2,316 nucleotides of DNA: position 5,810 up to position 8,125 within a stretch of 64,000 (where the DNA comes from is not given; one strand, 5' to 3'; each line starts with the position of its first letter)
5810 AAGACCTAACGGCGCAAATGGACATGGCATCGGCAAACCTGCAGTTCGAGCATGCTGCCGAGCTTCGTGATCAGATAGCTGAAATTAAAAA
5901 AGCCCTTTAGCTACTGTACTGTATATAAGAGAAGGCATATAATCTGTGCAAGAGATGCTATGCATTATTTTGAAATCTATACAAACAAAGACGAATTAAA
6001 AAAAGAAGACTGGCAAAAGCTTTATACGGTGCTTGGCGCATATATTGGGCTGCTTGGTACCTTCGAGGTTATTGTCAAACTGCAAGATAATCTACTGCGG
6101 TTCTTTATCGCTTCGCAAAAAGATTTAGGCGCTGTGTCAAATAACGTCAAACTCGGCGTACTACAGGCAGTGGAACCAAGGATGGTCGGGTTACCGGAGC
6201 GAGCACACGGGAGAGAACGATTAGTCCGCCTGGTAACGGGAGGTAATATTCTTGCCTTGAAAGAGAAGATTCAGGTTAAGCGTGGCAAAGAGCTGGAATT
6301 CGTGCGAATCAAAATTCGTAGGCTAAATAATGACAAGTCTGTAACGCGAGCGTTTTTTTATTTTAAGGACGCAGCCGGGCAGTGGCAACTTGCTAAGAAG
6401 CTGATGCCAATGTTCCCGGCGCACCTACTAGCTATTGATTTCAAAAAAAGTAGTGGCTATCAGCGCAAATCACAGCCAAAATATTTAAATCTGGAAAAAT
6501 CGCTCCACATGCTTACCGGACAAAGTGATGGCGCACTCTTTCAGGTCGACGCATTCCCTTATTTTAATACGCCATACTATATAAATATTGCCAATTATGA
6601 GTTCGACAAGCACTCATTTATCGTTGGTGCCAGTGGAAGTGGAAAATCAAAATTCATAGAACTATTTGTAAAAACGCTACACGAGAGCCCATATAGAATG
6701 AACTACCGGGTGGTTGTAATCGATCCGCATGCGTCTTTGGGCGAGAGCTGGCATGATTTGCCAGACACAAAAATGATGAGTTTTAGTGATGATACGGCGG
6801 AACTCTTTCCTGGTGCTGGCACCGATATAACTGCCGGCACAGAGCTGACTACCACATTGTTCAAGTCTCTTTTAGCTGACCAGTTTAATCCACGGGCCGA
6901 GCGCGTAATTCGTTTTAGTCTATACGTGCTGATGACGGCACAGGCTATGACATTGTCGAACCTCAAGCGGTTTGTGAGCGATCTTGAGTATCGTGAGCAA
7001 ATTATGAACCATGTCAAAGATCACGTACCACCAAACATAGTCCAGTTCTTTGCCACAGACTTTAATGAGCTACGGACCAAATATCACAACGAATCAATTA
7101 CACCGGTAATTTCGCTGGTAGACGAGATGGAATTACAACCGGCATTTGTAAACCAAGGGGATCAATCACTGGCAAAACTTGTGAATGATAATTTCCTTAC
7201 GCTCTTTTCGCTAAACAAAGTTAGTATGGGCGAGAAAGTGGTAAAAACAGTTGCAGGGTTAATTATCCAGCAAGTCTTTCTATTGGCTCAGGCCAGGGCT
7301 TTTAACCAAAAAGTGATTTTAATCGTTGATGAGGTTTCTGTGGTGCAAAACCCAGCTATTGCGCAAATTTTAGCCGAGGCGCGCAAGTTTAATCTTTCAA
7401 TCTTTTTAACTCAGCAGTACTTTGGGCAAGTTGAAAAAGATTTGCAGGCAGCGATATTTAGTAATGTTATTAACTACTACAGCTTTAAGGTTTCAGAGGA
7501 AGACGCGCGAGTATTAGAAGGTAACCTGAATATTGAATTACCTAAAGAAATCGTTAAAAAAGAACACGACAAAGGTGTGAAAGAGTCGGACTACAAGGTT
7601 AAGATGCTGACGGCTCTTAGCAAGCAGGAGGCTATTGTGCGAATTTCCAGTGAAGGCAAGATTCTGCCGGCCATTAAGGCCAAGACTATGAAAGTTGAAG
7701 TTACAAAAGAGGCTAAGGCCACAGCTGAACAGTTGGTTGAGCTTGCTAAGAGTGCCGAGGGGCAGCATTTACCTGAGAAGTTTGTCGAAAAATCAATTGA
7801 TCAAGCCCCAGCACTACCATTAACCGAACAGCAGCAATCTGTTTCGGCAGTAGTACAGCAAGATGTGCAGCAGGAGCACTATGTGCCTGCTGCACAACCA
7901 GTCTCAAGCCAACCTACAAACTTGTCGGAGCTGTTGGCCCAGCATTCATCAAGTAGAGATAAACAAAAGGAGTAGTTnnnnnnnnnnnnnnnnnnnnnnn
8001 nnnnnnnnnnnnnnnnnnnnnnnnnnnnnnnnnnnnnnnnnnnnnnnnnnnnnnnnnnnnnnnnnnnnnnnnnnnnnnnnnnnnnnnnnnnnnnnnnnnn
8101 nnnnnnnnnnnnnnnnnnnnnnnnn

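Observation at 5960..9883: Three-gene accessory island between uvrB and gatCAB: HerA/VirB4-type ATPase, Cys-rich partner and convergent hydrolase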

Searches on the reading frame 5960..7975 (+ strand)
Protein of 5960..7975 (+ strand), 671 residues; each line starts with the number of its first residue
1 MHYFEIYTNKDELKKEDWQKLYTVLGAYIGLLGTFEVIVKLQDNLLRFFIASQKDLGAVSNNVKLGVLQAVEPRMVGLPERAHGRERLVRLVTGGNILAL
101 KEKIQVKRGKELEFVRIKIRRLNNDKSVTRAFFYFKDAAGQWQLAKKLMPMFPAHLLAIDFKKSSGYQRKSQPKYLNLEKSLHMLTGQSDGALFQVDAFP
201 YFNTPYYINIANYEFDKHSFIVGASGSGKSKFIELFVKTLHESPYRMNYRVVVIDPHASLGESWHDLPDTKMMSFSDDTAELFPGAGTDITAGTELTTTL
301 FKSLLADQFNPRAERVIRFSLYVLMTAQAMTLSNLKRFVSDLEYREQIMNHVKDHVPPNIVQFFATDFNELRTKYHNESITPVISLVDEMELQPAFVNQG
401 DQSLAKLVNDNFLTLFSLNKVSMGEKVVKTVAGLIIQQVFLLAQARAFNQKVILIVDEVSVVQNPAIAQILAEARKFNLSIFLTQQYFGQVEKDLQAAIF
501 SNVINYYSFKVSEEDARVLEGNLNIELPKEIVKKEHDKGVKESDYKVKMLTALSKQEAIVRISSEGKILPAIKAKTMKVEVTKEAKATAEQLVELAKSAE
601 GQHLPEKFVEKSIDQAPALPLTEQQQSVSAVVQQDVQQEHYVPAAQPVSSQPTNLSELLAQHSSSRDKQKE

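Call 3: search_protein_families(library=pfam, proteins=[window:5960-7975:+], max_evalue=0.1)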
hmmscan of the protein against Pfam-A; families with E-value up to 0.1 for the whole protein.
window:5960-7975:+ (671 aa): 13 families
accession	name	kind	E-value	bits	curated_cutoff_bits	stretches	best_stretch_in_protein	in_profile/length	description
PF10412.15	TrwB_AAD_bind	-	2.8e-07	30.2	20.5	2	427-493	223-288/387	Type IV secretion-system coupling protein DNA-binding domain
PF01935.23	DUF87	-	4e-07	30.8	23.2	1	203-257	11-61/220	Helicase HerA, central domain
PF13604.12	AAA_30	-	0.00049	20.3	27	0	429-482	71-120/191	AAA domain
PF13401.12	AAA_22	-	0.00066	20.4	27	1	218-264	7-47/130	AAA domain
PF19044.6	P-loop_TraG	-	0.00078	18.6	25.8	1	216-265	29-70/413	TraG P-loop domain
PF01580.24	FtsK_SpoIIIE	-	0.00092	19.1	24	1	202-241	27-64/221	FtsK/SpoIIIE family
PF18766.7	SWI2_SNF2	-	0.0016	18.6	26.7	0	444-538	112-201/221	SWI2/SNF2 ATPase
PF04665.18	Pox_A32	-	0.0024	17.8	22.8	0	443-530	91-176/242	Poxvirus A32 protein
PF13245.12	AAA_19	-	0.0076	16.9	25.1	0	443-473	84-113/134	AAA domain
PF05707.18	Zot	-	0.031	14.2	20.3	0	449-499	80-139/197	Zonular occludens toxin (Zot)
PF20720.3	nSTAND3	-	0.042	14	27.2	0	216-278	17-73/155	Novel STAND NTPase 3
PF00005.33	ABC_tran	-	0.071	14.1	25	0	218-242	13-37/137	ABC transporter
PF13555.12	AAA_29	-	0.085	13.1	27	0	212-233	16-39/61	P-loop containing region of AAA domain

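Call 4: search_protein_families(library=padloc, proteins=[window:5960-7975:+], max_evalue=0.1)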
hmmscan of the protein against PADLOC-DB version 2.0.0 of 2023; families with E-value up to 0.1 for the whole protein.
window:5960-7975:+ (671 aa): 3 families
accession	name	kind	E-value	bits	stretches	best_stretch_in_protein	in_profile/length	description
PDLC04140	mad8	-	6.9e-11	40.2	1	216-518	27-261/314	mads_8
PDLC04105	HerA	-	8.6e-06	22.6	1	214-259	164-206/576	-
PDLC04100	HerA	-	0.001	15.8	1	215-255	162-199/580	-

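Call 5: search_protein_families(library=ncbifam, proteins=[window:5960-7975:+], max_evalue=0.1)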
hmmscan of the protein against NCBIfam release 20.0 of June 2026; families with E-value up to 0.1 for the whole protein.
window:5960-7975:+ (671 aa): 8 families
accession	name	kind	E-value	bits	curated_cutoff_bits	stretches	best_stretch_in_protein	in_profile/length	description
TIGR03743.1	SXT_TraD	subfamily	0.00032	19.3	366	0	443-515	479-556/636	conjugative transfer system coupling protein TraD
TIGR02759.1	TraD_Ftype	equivalog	0.00046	19.1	521.35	1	440-493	397-451/566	type IV conjugative transfer system coupling protein TraD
TIGR03925.1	T7SS_EccC_b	equivalog_domain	0.00084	17.7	346.55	1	213-270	358-412/564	type VII secretion protein EccCb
NF041326.1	Bacteroid_MobC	subfamily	0.0021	16.5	900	1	430-522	437-532/655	conjugal transfer protein MobC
NF042943.1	HerA_antiphage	equivalog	0.0023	16.6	800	0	215-255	155-192/566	anti-phage-associated helicase HerA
NF006861.0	PRK09361.1-1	equivalog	0.028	13.9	278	1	467-512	147-192/235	DNA repair and recombination protein RadB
NF010341.0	PRK13768.1-3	equivalog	0.041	13.5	355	0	220-258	6-42/257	GTPase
NF011065.0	PRK14494.1-4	equivalog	0.063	12.6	287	0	393-475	141-223/244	putative molybdopterin-guanine dinucleotide biosynthesis protein MobB/FeS domain-containing protein protein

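Call 10: find_homologous_proteins(query=window:5960-7975:+)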
Query window:5960-7975:+ (671 aa): 1371 proteins with E <= 0.001 among 8000 candidates; the best 120 are listed.
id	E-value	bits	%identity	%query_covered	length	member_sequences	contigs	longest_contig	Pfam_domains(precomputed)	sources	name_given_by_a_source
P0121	0.0e+0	1373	93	100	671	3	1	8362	PF10412.16,PF01935.24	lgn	-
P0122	0.0e+0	1254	85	100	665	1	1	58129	PF10412.16,PF01935.24,PF13604.13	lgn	-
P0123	2.2e-295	999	69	100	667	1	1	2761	PF10412.16,PF01935.24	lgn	-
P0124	6.2e-252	855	59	99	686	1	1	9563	PF10412.16,PF01935.24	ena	-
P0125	5.0e-249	846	59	99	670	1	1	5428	PF10412.16,PF01935.24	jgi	jgi:hypothetical protein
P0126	5.1e-245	833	57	100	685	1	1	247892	PF10412.16,PF01935.24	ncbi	-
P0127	1.7e-244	831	58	99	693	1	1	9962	PF10412.16,PF01935.24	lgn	-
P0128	1.3e-242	825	58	99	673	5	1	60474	PF10412.16,PF01935.24,PF13401.13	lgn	-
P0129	8.7e-241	819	57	99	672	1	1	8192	PF10412.16,PF01935.24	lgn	-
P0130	1.9e-240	817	57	99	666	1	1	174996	PF10412.16,PF01935.24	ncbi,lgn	-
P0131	3.5e-239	813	56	99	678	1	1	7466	PF10412.16,PF01935.24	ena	-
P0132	1.1e-237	808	56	99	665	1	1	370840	PF10412.16,PF01935.24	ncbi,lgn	-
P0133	1.2e-237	808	56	99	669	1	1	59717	PF10412.16,PF01935.24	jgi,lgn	-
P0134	3.0e-237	807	56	99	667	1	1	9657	PF10412.16,PF01935.24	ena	-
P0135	3.9e-237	807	56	100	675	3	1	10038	PF10412.16,PF01935.24,PF13604.13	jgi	-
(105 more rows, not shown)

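Call 23: search_solved_structures(query=window:5960-7975:+, max_evalue=1, show_alignments=2)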
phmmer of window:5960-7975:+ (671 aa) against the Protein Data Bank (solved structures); distinct sequences matched with E-value up to 1: 1.
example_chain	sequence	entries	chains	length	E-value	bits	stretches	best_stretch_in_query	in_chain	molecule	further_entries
7y18_A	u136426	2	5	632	0.81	11.1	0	172-242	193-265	Polynucleotide 5'-hydroxyl-kinase GRC3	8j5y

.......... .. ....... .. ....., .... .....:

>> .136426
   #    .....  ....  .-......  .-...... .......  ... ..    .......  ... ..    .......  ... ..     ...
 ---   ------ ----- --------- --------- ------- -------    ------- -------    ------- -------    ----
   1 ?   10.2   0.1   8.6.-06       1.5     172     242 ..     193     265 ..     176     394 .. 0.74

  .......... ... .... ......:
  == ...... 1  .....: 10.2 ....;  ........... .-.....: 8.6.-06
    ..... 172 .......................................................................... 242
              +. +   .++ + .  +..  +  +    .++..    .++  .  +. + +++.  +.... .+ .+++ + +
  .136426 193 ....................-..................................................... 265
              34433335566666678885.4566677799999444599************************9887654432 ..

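Call 44: predict_structure(alignment_id=A2)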
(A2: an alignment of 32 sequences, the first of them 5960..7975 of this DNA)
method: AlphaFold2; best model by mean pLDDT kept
length: 671 residues; sequences in the alignment: 32
mean_pLDDT: 68.8   pTM: 0.48
mean pLDDT of the five models: 68.8, 67.8, 65.5, 60.7, 59.2
residues with pLDDT >= 90: 24; 70-90: 347; 50-70: 194; < 50: 106
segments of 3 or more residues with pLDDT < 50: 171-173, 178-180, 199-202, 277-287, 396-401, 562-569, 581-588, 601-605, 607-652, 668-671
pLDDT, mean of each block of 10 residues (from residue 1): 81 86 85 87 85 81 73 82 75 78 80 91 85 88 88 87 63 49 63 64 63 62 66 83 82 79 75 57 47 61 70 83 78 79 86 83 82 80 72 49 67 76 58 70 66 81 68 71 70 64 67 70 59 76 77 72 43 68 46 57 44 35 29 29 35 53 50 37
secondary structure, 60 per line:
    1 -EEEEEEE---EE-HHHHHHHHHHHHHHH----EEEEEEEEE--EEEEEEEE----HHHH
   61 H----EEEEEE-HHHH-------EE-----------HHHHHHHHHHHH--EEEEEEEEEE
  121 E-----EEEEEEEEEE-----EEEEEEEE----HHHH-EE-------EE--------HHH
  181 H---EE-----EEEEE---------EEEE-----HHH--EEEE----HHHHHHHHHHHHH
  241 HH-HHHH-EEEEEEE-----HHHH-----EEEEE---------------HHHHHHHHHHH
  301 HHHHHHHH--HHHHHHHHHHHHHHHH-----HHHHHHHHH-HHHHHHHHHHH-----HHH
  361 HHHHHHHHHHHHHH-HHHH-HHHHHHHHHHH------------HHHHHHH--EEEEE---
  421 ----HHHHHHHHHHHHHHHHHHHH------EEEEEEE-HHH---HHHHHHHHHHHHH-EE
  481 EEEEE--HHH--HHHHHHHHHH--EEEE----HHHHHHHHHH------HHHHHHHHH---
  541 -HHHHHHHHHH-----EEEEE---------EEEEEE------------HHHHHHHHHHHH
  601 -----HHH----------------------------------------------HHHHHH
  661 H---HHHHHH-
elements in order (helices of 4 or more, strands of 3 or more residues): E2-8 H15-29 E34-42 E45-52 H57-61 E66-71 H73-76 H97-108 E111-121 E127-136 E142-149 H154-157 H178-181 E192-196 E206-209 E220-223 H228-242 H244-247 E249-255 H261-264 E270-274 H290-308 H311-326 H332-340 H342-352 H358-374 H376-379 H381-391 H404-410 E413-417 H425-444 E451-457 H465-477 E479-485 H493-502 E505-508 H513-522 H529-537 H542-551 E557-561 E571-576 H589-600 H655-661 H665-670

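Call 69: search_solved_structures(query=A2, max_evalue=0.1)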
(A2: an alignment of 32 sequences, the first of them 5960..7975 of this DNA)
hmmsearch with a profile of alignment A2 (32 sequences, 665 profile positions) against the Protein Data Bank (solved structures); distinct sequences matched with E-value up to 0.1: 2.
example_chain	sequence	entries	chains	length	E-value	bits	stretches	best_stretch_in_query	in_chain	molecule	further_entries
8wiv_A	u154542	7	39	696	0.0034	18.8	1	215-268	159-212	Helicase HerA central domain-containing protein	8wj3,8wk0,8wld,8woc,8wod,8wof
8xau_A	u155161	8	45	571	0.015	16.7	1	215-270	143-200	ATP-binding protein | HerA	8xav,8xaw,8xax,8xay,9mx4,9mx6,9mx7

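Call 99: search_protein_families(library=pfam, proteins=[L169:3830-6067:+, L169:442-1041:-, L169:6686-8221:+], max_evalue=0.01)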
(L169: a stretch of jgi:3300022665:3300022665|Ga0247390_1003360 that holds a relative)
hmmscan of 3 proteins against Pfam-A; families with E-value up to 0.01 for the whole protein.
L169:3830-6067:+ (745 aa): 4 families
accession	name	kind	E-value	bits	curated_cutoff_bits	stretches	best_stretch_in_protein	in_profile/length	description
PF01935.23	DUF87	-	4e-08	34.1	23.2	1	332-544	24-203/220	Helicase HerA, central domain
PF12696.13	TraG-D_C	-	4.3e-08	33.6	22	1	582-662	3-85/126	TraM recognition site of TraD and TraG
PF10412.15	TrwB_AAD_bind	-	7.7e-08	32.1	20.5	1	331-634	15-304/387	Type IV secretion-system coupling protein DNA-binding domain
PF01656.29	CbiA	-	0.0097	16.3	25.4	0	338-373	6-43/125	CobQ/CobB/MinD/ParA nucleotide binding domain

L169:442-1041:- (199 aa): 0 families

L169:6686-8221:+ (511 aa): 2 families
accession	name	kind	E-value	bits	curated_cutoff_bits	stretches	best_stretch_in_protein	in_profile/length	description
PF00801.26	PKD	-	5.1e-05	23.6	23.5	1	36-107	12-80/80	PKD domain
PF18911.6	PKD_4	-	0.0047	17.4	27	1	46-108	27-84/85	PKD domain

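Call 101: search_protein_families(library=phrogs, proteins=[window:5960-7975:+], max_evalue=0.01)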
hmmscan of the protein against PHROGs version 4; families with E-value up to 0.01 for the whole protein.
window:5960-7975:+ (671 aa): 3 families
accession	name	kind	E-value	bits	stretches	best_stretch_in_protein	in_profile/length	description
phrog_5156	-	unknown function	8.9e-17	61.4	1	219-524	414-735/824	-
phrog_7035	-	unknown function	2.7e-07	30.3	1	215-258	210-251/969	-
phrog_2666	-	head and packaging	0.0032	17.2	0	208-240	313-345/555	terminase large subunit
